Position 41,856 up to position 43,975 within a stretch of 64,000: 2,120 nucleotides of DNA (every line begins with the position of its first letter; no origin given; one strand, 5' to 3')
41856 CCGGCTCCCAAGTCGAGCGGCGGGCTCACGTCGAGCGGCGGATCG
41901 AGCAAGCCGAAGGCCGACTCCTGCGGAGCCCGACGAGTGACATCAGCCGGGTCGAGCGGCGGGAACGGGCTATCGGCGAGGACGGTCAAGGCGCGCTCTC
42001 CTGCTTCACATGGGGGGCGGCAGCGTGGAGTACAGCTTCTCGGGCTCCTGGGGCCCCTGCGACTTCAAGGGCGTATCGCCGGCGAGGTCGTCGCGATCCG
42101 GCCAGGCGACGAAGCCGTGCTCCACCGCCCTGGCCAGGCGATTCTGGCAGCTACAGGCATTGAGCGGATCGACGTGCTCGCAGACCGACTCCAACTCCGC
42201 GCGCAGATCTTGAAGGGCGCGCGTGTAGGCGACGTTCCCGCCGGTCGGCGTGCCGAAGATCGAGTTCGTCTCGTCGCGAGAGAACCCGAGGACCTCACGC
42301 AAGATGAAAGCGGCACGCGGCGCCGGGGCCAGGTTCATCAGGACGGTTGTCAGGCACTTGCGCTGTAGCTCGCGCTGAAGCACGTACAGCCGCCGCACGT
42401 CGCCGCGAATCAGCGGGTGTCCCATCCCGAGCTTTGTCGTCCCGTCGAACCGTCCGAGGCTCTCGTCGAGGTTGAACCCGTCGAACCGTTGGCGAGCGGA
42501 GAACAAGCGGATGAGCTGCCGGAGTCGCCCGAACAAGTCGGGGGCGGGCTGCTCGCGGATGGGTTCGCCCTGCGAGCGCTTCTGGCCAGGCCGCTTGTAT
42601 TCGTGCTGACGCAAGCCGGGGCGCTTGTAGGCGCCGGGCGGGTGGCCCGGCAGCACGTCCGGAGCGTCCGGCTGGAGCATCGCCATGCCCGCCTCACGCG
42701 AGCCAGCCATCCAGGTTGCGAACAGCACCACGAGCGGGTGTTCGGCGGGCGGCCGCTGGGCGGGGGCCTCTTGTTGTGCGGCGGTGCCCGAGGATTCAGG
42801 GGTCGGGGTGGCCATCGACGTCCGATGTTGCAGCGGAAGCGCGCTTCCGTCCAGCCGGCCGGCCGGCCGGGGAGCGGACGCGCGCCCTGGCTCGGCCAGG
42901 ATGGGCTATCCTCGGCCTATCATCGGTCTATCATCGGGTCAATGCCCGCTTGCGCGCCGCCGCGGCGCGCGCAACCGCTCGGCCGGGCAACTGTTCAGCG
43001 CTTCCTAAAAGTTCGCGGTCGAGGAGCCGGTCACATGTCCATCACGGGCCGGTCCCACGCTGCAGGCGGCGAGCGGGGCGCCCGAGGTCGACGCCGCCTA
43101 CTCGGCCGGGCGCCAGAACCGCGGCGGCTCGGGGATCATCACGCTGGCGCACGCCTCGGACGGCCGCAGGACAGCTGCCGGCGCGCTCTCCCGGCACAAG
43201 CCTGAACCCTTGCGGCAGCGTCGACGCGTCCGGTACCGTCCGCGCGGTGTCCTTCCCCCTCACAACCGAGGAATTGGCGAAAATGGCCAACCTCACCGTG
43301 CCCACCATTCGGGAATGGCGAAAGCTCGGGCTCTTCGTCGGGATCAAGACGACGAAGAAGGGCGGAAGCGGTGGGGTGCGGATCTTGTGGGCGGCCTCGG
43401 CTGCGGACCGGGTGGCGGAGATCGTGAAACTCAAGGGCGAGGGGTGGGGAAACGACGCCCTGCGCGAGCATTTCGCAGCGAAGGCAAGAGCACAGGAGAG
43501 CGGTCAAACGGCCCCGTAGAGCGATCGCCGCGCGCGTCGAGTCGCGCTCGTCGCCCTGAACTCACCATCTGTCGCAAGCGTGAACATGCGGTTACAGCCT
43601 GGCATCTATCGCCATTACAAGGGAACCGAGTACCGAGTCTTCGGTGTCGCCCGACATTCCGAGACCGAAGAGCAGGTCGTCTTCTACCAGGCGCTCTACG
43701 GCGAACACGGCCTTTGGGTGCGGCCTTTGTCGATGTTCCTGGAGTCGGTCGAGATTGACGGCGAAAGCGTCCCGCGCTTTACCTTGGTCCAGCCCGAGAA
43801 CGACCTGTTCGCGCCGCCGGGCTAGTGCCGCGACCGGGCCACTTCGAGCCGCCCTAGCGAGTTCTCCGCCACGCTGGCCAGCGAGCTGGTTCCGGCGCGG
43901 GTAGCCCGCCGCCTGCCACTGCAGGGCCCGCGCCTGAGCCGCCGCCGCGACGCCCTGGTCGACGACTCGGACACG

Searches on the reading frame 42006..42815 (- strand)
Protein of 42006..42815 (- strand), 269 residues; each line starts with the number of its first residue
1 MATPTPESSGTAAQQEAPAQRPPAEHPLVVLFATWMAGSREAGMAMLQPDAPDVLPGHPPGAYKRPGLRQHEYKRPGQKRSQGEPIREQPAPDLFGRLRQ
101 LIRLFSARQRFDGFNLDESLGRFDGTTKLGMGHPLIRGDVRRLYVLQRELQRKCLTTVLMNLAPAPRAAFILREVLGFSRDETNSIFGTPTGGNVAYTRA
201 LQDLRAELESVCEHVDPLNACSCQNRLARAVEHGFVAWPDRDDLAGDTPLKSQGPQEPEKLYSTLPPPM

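Call 25: search_protein_families(library=pfam, proteins=[window:42006-42815:-], max_evalue=0.001)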
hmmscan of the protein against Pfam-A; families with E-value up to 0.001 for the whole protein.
window:42006-42815:- (269 aa): 2 families
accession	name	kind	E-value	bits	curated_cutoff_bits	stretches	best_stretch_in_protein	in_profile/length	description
PF22233.2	PhyR_sigma-like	-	0.00017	21.8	27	1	159-190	1-32/50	Response regulator PhyR, sigma-like domain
PF08281.18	Sigma70_r4_2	-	0.00064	19.7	25.7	0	153-190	2-39/54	Sigma-70, region 4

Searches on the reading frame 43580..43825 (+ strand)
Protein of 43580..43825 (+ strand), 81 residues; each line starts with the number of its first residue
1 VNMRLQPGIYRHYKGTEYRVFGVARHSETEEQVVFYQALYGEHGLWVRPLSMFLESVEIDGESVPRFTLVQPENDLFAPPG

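Call 25: search_protein_families(library=pfam, proteins=[window:43580-43825:+], max_evalue=0.001)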
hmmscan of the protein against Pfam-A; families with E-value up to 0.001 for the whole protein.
window:43580-43825:+ (81 aa): 1 family
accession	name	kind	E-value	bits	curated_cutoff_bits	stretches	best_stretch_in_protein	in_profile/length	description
PF07866.17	DUF1653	-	9.2e-32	109.6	23.5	1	8-68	1-61/62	Protein of unknown function (DUF1653)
